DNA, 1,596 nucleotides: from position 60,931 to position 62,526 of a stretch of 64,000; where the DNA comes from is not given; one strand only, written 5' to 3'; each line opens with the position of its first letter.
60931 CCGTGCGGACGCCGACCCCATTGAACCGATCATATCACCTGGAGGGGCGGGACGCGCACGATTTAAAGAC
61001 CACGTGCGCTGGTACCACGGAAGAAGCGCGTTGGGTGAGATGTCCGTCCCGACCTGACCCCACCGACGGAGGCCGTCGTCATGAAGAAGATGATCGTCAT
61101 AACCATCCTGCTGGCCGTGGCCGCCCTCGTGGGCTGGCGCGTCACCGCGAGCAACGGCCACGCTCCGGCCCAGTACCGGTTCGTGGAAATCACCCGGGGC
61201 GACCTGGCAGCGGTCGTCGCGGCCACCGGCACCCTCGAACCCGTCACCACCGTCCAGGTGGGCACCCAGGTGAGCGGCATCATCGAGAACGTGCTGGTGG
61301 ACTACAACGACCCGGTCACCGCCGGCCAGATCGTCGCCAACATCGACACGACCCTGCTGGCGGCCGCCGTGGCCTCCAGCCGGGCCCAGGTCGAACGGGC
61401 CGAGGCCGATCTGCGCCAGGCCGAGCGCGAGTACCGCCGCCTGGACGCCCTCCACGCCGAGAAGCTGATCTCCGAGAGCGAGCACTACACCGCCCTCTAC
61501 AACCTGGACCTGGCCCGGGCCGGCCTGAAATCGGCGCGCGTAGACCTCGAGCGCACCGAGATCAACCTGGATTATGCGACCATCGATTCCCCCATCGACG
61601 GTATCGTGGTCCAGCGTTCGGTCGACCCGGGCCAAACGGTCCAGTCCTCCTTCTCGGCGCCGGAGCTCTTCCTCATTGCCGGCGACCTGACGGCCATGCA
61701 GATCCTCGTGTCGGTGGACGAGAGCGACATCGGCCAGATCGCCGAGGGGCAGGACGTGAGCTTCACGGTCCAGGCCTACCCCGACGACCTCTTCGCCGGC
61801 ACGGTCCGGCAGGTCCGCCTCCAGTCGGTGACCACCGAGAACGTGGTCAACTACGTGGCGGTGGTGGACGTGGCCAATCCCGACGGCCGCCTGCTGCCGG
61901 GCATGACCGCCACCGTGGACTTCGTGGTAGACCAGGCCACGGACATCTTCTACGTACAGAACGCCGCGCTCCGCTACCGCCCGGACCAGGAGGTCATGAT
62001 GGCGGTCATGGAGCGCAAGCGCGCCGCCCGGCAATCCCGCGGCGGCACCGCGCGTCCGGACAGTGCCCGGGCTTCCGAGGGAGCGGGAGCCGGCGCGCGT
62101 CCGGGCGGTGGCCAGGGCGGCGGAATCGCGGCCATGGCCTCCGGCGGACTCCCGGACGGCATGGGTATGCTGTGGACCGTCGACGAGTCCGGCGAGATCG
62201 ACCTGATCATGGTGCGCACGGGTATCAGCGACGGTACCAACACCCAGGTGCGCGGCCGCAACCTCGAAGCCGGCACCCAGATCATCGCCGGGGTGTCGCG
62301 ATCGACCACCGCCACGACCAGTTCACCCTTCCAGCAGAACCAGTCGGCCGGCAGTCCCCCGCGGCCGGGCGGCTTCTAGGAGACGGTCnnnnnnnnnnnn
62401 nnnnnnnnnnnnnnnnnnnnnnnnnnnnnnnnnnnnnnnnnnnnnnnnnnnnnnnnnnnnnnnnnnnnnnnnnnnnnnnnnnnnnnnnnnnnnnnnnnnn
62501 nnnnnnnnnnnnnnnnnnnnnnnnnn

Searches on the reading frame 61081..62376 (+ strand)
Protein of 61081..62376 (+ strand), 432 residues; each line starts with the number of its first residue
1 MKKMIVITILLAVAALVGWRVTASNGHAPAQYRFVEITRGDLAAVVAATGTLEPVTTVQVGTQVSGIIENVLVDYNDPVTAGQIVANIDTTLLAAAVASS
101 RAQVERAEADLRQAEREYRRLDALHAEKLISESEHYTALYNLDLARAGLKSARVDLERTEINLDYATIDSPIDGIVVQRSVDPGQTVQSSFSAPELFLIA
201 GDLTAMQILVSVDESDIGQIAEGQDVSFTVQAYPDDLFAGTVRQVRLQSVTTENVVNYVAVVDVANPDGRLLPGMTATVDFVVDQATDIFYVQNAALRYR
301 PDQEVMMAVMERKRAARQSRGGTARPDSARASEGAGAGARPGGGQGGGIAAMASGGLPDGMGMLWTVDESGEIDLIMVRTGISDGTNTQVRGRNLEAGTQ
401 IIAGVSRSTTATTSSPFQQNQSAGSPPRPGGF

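Call 77: search_protein_families(library=pfam, proteins=[window:61081-62376:+], max_evalue=0.00001)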
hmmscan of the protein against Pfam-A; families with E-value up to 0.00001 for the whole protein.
window:61081-62376:+ (432 aa): 2 families
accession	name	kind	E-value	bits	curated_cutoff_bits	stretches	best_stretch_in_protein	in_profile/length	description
PF16576.10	HlyD_D23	-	3.9e-21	75.7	30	1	56-277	18-214/214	Barrel-sandwich domain of CusB or HlyD membrane-fusion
PF13437.12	HlyD_3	-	8.7e-10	39.7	22.2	1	167-274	1-106/106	HlyD family secretion protein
